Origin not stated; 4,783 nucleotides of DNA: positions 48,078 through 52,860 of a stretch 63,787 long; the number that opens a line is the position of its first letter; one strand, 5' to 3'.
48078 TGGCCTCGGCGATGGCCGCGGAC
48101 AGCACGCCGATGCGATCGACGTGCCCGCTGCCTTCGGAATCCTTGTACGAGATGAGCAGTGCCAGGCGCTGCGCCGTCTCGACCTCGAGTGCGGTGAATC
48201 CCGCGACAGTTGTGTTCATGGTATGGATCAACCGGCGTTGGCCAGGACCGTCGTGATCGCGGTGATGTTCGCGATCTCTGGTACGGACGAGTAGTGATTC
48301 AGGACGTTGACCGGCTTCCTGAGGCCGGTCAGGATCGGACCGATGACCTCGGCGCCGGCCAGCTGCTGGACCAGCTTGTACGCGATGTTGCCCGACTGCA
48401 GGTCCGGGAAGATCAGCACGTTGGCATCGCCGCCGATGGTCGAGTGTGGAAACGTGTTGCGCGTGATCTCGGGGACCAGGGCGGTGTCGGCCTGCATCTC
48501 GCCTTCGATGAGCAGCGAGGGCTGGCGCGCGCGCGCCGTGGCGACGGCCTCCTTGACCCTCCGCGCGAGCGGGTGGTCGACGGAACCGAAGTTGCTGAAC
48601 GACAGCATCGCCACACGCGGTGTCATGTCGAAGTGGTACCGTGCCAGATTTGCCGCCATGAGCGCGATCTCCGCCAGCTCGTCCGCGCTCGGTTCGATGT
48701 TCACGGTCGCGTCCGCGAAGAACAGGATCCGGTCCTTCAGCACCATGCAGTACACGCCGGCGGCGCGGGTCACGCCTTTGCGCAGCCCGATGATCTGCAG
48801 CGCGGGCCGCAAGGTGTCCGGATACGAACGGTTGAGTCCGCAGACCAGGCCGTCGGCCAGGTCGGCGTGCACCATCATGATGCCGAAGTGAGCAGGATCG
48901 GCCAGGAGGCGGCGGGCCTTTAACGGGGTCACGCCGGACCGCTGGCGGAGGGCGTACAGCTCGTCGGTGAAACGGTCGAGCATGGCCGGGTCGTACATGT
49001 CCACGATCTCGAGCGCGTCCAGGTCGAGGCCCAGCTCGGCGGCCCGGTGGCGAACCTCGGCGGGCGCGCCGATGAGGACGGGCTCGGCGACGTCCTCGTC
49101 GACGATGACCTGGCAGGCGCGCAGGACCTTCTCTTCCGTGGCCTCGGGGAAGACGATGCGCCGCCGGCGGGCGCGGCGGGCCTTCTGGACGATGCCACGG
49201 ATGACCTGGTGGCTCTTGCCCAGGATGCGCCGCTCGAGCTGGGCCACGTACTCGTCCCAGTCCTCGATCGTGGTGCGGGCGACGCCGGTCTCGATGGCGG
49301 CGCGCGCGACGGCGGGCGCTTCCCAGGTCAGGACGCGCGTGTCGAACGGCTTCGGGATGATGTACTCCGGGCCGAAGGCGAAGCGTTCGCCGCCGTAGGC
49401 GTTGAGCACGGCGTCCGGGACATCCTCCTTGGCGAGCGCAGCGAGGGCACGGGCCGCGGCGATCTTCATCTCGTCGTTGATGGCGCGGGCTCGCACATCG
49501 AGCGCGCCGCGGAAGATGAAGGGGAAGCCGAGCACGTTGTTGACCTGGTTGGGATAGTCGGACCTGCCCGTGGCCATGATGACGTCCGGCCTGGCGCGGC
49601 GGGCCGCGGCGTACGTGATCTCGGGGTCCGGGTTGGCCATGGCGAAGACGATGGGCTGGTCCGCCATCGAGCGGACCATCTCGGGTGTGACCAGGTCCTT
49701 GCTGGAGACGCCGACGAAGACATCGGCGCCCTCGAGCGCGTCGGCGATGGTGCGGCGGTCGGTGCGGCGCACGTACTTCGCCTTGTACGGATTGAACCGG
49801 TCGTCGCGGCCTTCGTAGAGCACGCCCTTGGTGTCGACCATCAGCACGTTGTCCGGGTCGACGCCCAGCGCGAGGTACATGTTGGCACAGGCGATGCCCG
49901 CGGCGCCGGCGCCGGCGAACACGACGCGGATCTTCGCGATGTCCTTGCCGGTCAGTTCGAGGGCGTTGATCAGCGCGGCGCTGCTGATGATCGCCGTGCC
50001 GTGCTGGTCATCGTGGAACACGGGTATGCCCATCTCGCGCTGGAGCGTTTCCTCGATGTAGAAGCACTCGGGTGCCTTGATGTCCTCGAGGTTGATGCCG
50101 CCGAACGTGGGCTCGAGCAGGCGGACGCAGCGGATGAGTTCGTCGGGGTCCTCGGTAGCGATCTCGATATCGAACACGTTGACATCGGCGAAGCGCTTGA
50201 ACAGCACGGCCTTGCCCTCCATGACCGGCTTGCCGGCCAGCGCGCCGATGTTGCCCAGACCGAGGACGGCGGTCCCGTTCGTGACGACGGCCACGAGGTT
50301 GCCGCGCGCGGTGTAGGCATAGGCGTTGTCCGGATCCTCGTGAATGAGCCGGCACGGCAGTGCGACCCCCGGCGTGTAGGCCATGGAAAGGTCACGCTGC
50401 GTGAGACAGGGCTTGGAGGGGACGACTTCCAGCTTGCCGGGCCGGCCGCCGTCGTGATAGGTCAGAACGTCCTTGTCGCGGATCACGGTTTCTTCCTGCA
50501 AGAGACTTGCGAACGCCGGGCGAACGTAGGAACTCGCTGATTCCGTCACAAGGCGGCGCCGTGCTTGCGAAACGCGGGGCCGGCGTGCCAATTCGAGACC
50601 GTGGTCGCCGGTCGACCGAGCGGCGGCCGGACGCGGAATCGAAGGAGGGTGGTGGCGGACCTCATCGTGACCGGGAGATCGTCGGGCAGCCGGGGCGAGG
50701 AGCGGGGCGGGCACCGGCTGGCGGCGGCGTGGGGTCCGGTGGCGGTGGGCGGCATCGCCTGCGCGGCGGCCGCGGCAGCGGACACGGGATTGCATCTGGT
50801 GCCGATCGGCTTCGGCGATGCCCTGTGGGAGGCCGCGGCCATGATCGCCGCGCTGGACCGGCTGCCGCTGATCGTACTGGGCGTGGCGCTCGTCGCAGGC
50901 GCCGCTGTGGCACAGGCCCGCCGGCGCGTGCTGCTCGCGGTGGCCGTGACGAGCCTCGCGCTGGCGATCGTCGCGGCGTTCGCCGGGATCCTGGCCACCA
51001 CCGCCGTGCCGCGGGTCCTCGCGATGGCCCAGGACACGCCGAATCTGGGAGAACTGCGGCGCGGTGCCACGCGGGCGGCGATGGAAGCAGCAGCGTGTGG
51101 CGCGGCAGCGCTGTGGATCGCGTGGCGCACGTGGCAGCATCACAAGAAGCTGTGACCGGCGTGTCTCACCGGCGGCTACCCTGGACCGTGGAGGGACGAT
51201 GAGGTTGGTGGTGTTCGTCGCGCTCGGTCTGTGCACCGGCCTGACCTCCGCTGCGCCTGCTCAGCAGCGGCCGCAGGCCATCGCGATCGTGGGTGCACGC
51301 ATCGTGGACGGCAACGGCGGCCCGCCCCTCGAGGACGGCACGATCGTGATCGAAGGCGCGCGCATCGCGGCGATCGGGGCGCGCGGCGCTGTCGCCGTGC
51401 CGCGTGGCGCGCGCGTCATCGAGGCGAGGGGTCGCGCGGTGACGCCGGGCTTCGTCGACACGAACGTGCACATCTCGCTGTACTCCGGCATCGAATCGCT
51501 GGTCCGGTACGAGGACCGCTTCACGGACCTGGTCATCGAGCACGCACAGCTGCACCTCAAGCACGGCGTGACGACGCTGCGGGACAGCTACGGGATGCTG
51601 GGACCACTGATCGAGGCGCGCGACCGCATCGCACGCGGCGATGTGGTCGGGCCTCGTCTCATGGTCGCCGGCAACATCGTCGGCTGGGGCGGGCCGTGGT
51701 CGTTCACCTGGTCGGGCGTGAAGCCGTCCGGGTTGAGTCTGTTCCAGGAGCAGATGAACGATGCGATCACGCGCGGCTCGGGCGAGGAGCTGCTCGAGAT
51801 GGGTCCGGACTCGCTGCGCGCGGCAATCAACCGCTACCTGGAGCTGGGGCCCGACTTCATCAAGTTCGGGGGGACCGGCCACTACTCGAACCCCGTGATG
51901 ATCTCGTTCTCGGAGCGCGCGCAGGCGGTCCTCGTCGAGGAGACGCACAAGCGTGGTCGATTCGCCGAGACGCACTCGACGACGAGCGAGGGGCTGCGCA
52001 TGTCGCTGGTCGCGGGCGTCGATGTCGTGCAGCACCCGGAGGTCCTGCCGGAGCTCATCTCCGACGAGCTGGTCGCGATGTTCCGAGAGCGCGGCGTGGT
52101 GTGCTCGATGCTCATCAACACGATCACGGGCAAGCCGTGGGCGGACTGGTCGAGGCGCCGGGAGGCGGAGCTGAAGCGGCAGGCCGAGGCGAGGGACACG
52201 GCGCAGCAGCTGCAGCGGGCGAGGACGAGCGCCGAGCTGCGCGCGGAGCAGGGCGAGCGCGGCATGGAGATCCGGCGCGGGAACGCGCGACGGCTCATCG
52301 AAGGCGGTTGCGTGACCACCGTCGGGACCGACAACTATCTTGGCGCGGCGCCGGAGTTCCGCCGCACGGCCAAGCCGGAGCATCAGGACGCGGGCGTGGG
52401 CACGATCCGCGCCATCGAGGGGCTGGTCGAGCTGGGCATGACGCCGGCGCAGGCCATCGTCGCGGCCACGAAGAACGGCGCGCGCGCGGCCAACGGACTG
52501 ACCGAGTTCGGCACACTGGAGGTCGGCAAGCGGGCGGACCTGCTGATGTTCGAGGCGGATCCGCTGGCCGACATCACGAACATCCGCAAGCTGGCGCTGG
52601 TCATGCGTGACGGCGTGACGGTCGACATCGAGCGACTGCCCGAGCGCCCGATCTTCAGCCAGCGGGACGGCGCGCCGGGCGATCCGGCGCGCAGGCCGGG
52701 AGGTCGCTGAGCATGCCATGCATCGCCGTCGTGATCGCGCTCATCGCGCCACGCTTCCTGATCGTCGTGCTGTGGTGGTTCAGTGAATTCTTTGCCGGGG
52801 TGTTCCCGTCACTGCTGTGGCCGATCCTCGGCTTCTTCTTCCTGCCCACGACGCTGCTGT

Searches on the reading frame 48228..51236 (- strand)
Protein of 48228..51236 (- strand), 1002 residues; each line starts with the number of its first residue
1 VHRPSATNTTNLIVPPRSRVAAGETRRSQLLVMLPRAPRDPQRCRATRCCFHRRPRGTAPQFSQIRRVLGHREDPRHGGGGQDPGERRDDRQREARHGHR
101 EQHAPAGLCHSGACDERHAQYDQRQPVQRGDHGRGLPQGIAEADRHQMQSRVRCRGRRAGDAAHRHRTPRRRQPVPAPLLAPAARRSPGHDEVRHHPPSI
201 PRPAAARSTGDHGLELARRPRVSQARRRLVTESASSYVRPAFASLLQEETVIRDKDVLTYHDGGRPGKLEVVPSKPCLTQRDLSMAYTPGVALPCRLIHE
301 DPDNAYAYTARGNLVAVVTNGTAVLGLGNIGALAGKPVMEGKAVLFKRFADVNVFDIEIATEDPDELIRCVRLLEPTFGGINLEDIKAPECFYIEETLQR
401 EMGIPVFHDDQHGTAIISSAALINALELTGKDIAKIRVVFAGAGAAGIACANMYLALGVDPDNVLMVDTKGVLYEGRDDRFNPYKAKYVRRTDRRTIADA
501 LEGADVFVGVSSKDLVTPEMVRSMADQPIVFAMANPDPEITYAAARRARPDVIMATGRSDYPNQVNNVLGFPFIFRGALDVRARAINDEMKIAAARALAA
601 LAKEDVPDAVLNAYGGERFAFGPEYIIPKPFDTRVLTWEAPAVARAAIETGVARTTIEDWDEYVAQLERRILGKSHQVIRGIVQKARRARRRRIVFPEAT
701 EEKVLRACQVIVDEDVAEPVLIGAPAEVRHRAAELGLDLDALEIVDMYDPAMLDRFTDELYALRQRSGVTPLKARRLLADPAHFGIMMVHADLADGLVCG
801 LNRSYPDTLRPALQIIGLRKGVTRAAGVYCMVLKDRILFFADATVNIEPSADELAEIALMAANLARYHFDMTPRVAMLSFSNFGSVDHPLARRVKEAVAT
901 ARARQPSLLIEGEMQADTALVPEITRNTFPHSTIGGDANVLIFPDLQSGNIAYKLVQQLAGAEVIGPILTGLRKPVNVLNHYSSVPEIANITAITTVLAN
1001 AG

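Call 15: search_protein_families(library=pfam, proteins=[window:48228-51236:-], max_evalue=0.001)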
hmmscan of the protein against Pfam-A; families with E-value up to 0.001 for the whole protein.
window:48228-51236:- (1002 aa): 4 families
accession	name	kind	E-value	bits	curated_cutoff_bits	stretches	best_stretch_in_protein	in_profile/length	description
PF01515.24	PTA_PTB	-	5.1e-106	355.1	24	1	679-995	3-318/319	Phosphate acetyl/butaryl transferase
PF00390.24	malic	-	1.4e-29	103.7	23.1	1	267-398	2-181/182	Malic enzyme, N-terminal domain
PF03949.21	Malic_M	-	2.8e-22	79.7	23.5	1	413-607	3-230/258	Malic enzyme, NAD binding domain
PF01262.27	AlaDh_PNT_C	-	0.00087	19.2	23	0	432-532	25-127/214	Alanine dehydrogenase/PNT, C-terminal domain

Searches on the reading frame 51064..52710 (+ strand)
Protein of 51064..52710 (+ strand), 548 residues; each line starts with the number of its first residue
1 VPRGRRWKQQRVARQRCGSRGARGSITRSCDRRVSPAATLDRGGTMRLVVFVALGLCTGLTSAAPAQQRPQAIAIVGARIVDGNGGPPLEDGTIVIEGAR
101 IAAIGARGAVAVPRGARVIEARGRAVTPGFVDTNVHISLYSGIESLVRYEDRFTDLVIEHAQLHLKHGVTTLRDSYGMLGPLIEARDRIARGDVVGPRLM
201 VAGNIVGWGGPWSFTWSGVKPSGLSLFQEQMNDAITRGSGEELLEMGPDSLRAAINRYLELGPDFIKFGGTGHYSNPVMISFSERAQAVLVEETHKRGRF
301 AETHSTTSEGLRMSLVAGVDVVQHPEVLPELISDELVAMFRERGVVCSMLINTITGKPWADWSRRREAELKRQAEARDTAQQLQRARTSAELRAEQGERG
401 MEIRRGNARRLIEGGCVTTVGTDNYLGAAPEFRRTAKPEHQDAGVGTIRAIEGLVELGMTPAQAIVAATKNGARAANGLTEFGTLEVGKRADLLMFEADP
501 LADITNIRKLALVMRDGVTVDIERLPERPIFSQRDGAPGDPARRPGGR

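Call 15: search_protein_families(library=pfam, proteins=[window:51064-52710:+], max_evalue=0.001)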
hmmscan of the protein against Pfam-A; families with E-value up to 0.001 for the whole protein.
window:51064-52710:+ (548 aa): 2 families
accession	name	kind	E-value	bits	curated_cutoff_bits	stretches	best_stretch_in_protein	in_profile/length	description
PF01979.26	Amidohydro_1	-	1.5e-19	70.9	25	1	126-520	2-345/345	Amidohydrolase family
PF07969.17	Amidohydro_3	-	3.5e-09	37.1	29.7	1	458-518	406-469/472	Amidohydrolase family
